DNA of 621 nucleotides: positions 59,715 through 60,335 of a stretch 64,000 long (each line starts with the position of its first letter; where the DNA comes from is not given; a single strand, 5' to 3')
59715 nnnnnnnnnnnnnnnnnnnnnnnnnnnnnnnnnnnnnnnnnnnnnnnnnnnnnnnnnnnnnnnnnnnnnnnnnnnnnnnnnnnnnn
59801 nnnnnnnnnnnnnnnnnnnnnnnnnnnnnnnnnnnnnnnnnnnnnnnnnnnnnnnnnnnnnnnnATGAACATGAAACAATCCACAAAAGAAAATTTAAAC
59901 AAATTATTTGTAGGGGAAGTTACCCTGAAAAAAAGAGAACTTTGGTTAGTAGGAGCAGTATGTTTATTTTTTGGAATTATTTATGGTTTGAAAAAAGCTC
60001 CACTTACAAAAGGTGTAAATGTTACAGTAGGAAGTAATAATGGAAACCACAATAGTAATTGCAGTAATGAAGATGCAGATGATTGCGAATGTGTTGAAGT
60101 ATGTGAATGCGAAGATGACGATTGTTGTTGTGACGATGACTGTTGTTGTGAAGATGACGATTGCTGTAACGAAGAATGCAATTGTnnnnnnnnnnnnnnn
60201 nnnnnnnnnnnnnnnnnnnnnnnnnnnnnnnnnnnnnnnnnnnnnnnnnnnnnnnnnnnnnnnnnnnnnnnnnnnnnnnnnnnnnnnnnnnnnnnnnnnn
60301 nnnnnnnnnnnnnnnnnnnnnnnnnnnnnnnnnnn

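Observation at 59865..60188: Membrane-anchored protein with 15 Cys and 20 Asp/Glu in a 42-residue tail, inserted between the Thr T-box and thrS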

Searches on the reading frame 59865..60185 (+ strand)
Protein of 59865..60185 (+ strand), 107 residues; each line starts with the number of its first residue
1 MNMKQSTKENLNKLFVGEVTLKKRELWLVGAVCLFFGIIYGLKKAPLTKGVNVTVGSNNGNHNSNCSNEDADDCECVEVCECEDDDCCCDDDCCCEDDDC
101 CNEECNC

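Call 6: search_protein_families(library=pfam, proteins=[window:59865-60185:+], max_evalue=1)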
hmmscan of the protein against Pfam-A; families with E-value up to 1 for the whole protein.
window:59865-60185:+ (107 aa): 2 families
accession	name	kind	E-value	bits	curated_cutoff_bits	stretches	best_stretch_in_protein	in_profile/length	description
PF00599.22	Flu_M2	-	0.041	14.4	25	1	32-79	49-94/97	Influenza Matrix protein (M2)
PF00771.25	FHIPEP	-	0.1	11.5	29.1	1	5-50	238-283/657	FHIPEP family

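Call 7: find_homologous_proteins(query=window:59865-60185:+, max_evalue=0.01)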
Query window:59865-60185:+ (107 aa): 6 proteins with E <= 0.01 among 185 candidates.
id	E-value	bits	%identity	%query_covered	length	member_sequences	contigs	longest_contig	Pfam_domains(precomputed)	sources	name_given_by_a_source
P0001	8.9e-63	228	98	98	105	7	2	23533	-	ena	-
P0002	2.1e-42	162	78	74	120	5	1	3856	-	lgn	-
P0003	3.2e-18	84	63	48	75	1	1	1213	-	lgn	-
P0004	1.7e-17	82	67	48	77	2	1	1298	-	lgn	-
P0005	8.2e-15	73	40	87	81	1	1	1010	-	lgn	-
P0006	5.6e-5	41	-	-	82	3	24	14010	-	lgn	-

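Call 8: search_protein_families(library=ncbifam, proteins=[window:59865-60185:+], max_evalue=1)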
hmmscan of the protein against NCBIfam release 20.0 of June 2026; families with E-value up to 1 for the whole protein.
window:59865-60185:+ (107 aa): 1 family
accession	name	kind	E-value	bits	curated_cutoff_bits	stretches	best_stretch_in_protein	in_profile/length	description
TIGR01398.1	FlhA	equivalog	0.15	10.3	772.1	1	4-49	252-297/678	flagellar biosynthesis protein FlhA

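Call 10: find_encoding_contigs(protein=P0006, flank=4000, max_places=6)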
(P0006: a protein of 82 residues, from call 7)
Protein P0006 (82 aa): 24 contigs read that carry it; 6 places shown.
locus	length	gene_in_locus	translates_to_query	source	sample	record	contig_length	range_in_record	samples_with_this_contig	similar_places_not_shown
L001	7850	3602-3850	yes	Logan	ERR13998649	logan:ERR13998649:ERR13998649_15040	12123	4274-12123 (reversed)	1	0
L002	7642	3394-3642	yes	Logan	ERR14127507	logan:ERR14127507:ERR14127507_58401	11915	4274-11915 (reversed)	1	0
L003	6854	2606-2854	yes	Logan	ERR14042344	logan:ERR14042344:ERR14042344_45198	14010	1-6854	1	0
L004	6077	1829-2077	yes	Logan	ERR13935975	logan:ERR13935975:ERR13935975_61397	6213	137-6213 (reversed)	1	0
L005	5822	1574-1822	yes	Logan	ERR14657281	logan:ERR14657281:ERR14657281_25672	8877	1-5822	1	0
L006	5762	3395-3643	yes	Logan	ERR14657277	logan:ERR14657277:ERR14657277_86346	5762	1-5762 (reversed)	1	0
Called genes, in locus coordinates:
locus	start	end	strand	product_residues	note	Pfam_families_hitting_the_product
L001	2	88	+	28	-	?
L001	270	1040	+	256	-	PF01661:Macro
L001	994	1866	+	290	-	-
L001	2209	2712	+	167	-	PF02810:SEC-C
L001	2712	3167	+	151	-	PF09719:C_GCAxxG_C_C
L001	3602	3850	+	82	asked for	-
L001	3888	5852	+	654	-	PF02824:TGS, PF07973:tRNA_SAD, PF00587:tRNA-synt_2b, PF03129:HGTP_anticodon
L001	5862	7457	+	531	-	-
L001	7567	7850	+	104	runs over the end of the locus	PF07561:DUF1540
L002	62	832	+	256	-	PF01661:Macro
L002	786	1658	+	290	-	-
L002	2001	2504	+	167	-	PF02810:SEC-C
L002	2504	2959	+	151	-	PF09719:C_GCAxxG_C_C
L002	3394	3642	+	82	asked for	-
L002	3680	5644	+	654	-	PF02824:TGS, PF07973:tRNA_SAD, PF00587:tRNA-synt_2b, PF03129:HGTP_anticodon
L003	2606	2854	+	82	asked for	-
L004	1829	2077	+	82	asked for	-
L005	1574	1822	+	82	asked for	-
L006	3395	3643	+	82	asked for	-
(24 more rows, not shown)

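Call 11: find_encoding_contigs(protein=P0002, flank=4000, max_places=3)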
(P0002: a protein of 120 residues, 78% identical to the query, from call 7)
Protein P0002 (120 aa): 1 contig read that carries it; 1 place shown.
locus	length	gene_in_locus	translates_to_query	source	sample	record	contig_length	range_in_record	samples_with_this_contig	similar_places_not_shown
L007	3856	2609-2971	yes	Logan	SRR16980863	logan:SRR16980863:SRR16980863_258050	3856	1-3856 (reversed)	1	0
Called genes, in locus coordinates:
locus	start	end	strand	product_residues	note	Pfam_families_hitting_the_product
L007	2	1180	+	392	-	?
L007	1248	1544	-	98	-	-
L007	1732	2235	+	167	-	PF02810:SEC-C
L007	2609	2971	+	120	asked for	-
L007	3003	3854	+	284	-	?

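Call 12: find_encoding_contigs(protein=P0001, flank=4000, max_places=3)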
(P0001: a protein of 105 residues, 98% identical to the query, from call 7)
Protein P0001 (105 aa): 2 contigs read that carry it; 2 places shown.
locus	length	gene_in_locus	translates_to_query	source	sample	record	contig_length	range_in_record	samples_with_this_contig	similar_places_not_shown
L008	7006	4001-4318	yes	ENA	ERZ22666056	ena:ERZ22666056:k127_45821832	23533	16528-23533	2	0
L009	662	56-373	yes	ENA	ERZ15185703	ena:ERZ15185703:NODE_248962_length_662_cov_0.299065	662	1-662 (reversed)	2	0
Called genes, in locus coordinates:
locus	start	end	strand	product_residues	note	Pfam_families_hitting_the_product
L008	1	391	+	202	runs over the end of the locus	PF00702:Hydrolase, PF13419:HAD_2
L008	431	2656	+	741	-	PF13424:TPR_12, PF00515:TPR_1 (weak), PF07719:TPR_2 (weak), PF13424:TPR_12 (weak), PF13185:GAF_2, PF01590:GAF (weak), PF13492:GAF_3, PF00990:GGDEF, +6 more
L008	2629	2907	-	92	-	-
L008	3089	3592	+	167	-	PF02810:SEC-C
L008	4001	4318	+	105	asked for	-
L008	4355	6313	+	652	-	PF02824:TGS, PF07973:tRNA_SAD, PF00587:tRNA-synt_2b, PF03129:HGTP_anticodon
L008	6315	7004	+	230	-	?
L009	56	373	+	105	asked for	-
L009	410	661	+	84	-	?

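Call 16: find_related_loci(query=A1, collection=genome_contigs, flank=3500)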
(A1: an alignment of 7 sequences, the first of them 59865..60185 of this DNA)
Query A1 (107 aa) in genome_contigs; peptide patterns used: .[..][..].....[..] (x = any residue, [..] = any of these).
52 stretches matched a pattern; 32 encode a relative of the query (tblastn E <= 1e-3); 32 distinct loci.
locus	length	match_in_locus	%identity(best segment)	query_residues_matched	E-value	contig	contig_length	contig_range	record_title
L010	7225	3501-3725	48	5-88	2e-19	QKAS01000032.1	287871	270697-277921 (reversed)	MAG: Clostridia bacterium isolate SZUA-378 scaffold_17, whole genome shotgun sequence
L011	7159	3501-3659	60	1-53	3e-18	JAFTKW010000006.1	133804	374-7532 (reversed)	MAG: Lachnospiraceae bacterium isolate RGIG3911 Roe_deer_Cecum-2__c815, whole genome shotgun sequence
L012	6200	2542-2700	60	1-53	3e-18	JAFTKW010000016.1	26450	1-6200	MAG: Lachnospiraceae bacterium isolate RGIG3911 Roe_deer_Cecum-2__c1771, whole genome shotgun sequence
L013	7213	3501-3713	49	2-75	8e-18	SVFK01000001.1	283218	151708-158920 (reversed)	MAG: Lachnospiraceae bacterium isolate SIG330 NODE_353_length_283218_cov_5.055533, whole genome shotgun sequence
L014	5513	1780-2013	42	2-85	6e-17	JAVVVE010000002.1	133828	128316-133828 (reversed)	MAG: Lachnospiraceae bacterium isolate CGS10Y2-bin71 NODE_83_length_133828_cov_9.509004, whole genome shotgun sequence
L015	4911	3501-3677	48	8-68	9e-17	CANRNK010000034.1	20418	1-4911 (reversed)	MAG: uncultured Lachnospiraceae bacterium isolate Lapin-021__bin28 genome assembly, contig: Lapin-021__NODE_2993_length_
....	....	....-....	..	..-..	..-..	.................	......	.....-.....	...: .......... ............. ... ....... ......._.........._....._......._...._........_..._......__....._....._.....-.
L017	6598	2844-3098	46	1-82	2e-16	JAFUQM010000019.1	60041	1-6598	MAG: Lachnospiraceae bacterium isolate RGIG4733 Roe_deer_Rectum.Co__c563533, whole genome shotgun sequence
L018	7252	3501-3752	44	5-86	2e-16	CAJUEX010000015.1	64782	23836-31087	MAG TPA_asm: uncultured Lachnospiraceae bacterium isolate MGBC129207 genome assembly, contig: MGBC129207.15, whole genom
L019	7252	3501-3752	44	5-86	7e-16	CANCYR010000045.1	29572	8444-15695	MAG TPA_asm: uncultured Lachnospiraceae bacterium isolate ERR6760081_bin.41_metawrap_v1.3_MAG genome assembly, contig: E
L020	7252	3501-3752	45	4-86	8e-16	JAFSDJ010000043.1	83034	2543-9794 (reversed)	MAG: Lachnospiraceae bacterium isolate RGIG3040 Goat_Rectum-4__c284785, whole genome shotgun sequence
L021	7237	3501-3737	43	12-82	2e-15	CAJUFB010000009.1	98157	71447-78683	MAG TPA_asm: uncultured Acetatifactor sp. isolate MGBC129690 genome assembly, contig: MGBC129690.9, whole genome shotgun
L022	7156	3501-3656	54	2-53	1e-14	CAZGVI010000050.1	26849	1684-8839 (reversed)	MAG TPA_asm: uncultured Acetatifactor sp. isolate SRP287540_co1_466 genome assembly, contig: NODE_1770_length_26849_cov_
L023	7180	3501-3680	48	1-62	6e-14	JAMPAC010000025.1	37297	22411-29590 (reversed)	MAG: Blautia sp. isolate NALB_7811_2 Scaffold_#25__SCF_025___37297_bp, whole genome shotgun sequence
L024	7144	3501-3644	54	15-64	2e-12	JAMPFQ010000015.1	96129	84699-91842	MAG: Lachnospiraceae bacterium isolate NALB_7861_4 Scaffold_#15__SCF_015___96129_bp, whole genome shotgun sequence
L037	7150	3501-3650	43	9-61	3e-6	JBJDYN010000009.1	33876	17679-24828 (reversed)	MAG: Faecousia sp. isolate SARD15_bin.030 NODE_1115_length_33876_cov_25.788386, whole genome shotgun sequence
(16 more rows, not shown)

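Call 18: search_protein_representatives(alignment_id=A1)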
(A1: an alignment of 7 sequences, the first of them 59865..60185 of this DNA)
Query: 7 sequences, 92 profile positions. Proteins with E-value up to 0.001 (for the whole library): 270; up to 1e-10: 52; up to 1e-30: 0. The best 150 are listed.
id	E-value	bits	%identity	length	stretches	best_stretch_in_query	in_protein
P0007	2.2e-25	104.7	-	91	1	1-79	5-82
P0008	5.3e-24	100.3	-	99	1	1-84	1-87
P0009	3.6e-22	94.4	-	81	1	2-75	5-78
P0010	1.3e-20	89.4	-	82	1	3-84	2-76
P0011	3.1e-20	88.1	-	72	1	4-68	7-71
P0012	2.1e-19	85.5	-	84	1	1-74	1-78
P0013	8.5e-19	83.6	-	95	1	1-91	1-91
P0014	1.3e-18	82.9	-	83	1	6-78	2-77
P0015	1.8e-18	82.5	-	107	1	3-72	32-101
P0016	4.1e-18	81.4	-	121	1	5-78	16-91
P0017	4.6e-18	81.2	-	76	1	5-71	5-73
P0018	1.1e-17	80.1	-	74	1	3-70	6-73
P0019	1.4e-17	79.6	-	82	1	1-87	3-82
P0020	2.8e-17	78.7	-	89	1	1-81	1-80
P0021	3.4e-17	78.4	-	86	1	1-79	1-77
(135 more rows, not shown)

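Call 23: search_protein_families(library=pfam, alignment_id=A2, max_evalue=0.05)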
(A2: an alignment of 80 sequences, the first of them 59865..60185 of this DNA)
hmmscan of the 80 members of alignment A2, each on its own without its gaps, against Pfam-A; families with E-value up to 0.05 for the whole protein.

A. member 1, window:59865-60185:+ (107 aa): 1 family
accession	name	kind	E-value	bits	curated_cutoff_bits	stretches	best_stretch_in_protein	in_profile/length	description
PF00599.22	Flu_M2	-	0.041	14.4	25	0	32-79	49-94/97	Influenza Matrix protein (M2)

B. families by the number of members that match (of 80 scanned): 12 families
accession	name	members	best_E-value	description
PF19733.4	DUF6223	1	0.0089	Family of unknown function (DUF6223)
PF12732.12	YtxH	1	0.014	YtxH-like protein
PF15103.11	G0-G1_switch_2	1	0.024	G0/G1 switch protein 2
PF14325.12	DUF4383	1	0.029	Domain of unknown function (DUF4383)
PF12438.13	DUF3679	1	0.034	Protein of unknown function (DUF3679)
PF06305.16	LapA_dom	1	0.034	Lipopolysaccharide assembly protein A domain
PF04418.17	DUF543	1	0.037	Domain of unknown function (DUF543)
PF18090.7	SoPB_HTH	1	0.039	Centromere-binding protein HTH domain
PF00599.22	Flu_M2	1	0.041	Influenza Matrix protein (M2)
PF00584.25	SecE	1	0.046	SecE/Sec61-gamma subunits of protein translocation complex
PF04971.17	Phage_holin_2_1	1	0.048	Bacteriophage P21 holin S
PF04483.17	DUF565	1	0.048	Protein of unknown function (DUF565)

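Call 24: search_solved_structures(query=A2, max_evalue=1)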
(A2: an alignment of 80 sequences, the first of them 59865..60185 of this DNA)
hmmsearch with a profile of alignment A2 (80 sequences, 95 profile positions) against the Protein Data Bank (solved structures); distinct sequences matched with E-value up to 1: 0.

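Call 25: find_homologous_proteins(query=A2, max_evalue=0.0001)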
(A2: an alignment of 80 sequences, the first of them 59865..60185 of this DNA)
Query A2 (80 sequences) (107 aa, profile of the alignment): 371 proteins with E <= 0.0001 among 1487 candidates; the best 120 are listed.
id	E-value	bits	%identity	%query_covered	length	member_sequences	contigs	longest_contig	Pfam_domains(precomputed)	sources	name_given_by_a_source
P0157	1.3e-28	116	65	48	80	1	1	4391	-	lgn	-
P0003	7.7e-28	114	63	48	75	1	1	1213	-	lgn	-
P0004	1.1e-27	113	67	48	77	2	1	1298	-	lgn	-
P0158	2.0e-27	113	57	46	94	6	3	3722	-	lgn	-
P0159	3.6e-27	112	57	48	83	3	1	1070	-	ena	-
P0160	5.3e-27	111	63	48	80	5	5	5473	-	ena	-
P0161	9.7e-27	110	59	36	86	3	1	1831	-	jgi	-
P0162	1.4e-26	110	47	48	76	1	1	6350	-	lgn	-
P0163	1.8e-26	110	52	49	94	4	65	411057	-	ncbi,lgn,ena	-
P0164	2.6e-26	109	56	43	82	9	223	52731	-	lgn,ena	-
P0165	1.3e-25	107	50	49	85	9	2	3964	-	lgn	-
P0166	1.3e-25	107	53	50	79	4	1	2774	-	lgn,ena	-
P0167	1.3e-25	107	57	50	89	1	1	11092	-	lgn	-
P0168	1.5e-25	107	54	36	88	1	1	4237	-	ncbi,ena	-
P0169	1.6e-25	107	48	45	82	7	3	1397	-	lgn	-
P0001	1.6e-24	103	98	98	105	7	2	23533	-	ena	-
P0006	8.1e-23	98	-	-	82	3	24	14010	-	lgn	-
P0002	3.0e-22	96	78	74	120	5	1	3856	-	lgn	-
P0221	1.6e-21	94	33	50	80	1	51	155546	-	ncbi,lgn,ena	-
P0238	3.8e-21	93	40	53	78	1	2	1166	-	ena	-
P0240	3.9e-21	93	28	78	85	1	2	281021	-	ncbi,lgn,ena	-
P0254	6.6e-21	92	39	57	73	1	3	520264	-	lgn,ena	-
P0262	9.9e-21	91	40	53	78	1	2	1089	-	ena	-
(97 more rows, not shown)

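Call 27: predict_structure(alignment_id=A2)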
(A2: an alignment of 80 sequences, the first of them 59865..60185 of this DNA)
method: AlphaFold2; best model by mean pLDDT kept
length: 107 residues; sequences in the alignment: 80
mean_pLDDT: 69.3   pTM: 0.39
mean pLDDT of the five models: 69.3, 68.4, 67.2, 66.8, 65.6
residues with pLDDT >= 90: 20; 70-90: 23; 50-70: 50; < 50: 14
segments of 3 or more residues with pLDDT < 50: 67-69, 71-77, 105-107
pLDDT, mean of each block of 10 residues (from residue 1): 79 87 94 95 73 65 55 49 59 53 47
secondary structure, 60 per line:
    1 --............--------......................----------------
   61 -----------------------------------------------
elements in order: H3-14 H23-44

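Call 31: find_encoding_contigs(protein=P0254, flank=3000, max_places=2)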
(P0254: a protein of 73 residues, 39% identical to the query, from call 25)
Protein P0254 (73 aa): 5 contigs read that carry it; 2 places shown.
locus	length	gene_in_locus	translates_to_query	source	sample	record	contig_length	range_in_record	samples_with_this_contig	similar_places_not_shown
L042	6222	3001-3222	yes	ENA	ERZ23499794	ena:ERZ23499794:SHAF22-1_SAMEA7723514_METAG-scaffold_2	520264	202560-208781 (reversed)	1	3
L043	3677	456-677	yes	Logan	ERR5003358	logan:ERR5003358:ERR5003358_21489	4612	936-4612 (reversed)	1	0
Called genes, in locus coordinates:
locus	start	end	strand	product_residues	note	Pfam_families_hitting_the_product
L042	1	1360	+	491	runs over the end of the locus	PF00069:Pkinase, PF07714:PK_Tyr_Ser-Thr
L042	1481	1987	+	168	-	PF02810:SEC-C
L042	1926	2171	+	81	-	-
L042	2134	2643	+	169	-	PF09719:C_GCAxxG_C_C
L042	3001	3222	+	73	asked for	-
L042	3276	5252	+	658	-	PF02824:TGS, PF07973:tRNA_SAD, PF00587:tRNA-synt_2b, PF03129:HGTP_anticodon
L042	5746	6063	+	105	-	PF07561:DUF1540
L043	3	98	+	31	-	?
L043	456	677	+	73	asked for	-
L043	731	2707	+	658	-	PF02824:TGS, PF07973:tRNA_SAD, PF00587:tRNA-synt_2b, PF03129:HGTP_anticodon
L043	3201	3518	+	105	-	PF07561:DUF1540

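Call 32: find_encoding_contigs(protein=P0240, flank=3000, max_places=2)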
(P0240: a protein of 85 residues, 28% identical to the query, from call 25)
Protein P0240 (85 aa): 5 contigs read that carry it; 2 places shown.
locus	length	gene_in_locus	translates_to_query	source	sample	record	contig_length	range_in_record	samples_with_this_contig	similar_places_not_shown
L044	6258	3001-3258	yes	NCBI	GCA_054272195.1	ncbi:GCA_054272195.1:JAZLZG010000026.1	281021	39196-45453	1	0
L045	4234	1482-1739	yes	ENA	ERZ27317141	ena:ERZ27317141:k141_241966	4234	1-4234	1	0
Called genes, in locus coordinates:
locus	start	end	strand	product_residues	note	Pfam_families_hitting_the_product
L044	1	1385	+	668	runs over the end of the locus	PF12679:ABC2_membrane_2, PF12698:ABC2_membrane_3, PF12730:ABC2_membrane_4 (weak), PF02517:Rce1-like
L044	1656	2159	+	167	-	PF02810:SEC-C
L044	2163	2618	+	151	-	PF09719:C_GCAxxG_C_C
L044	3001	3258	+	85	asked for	-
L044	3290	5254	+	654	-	PF02824:TGS, PF07973:tRNA_SAD, PF00587:tRNA-synt_2b, PF03129:HGTP_anticodon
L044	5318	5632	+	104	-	PF07561:DUF1540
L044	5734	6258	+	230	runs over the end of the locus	-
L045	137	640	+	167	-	PF02810:SEC-C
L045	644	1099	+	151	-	PF09719:C_GCAxxG_C_C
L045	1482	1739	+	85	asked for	-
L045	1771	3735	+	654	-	PF02824:TGS, PF07973:tRNA_SAD, PF00587:tRNA-synt_2b, PF03129:HGTP_anticodon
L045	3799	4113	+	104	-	PF07561:DUF1540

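Call 33: find_encoding_contigs(protein=P0221, flank=3000, max_places=2)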
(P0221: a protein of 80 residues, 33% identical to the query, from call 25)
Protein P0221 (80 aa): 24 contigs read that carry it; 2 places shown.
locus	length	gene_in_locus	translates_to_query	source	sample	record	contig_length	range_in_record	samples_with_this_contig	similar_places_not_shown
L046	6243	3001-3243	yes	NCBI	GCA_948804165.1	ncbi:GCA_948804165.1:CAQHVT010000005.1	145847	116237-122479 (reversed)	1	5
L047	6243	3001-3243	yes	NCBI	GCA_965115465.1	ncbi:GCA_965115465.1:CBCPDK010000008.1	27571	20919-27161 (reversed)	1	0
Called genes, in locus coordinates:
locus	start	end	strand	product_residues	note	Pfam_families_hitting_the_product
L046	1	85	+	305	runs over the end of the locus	PF04203:Sortase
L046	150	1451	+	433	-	PF00589:Phage_integrase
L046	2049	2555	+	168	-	PF02810:SEC-C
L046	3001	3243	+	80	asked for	-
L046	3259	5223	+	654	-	PF02824:TGS, PF07973:tRNA_SAD, PF00587:tRNA-synt_2b, PF03129:HGTP_anticodon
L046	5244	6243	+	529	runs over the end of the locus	-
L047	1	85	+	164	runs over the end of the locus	?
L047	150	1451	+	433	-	PF00589:Phage_integrase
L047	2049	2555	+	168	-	PF02810:SEC-C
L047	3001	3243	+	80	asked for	-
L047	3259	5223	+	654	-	PF02824:TGS, PF07973:tRNA_SAD, PF00587:tRNA-synt_2b, PF03129:HGTP_anticodon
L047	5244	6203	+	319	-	-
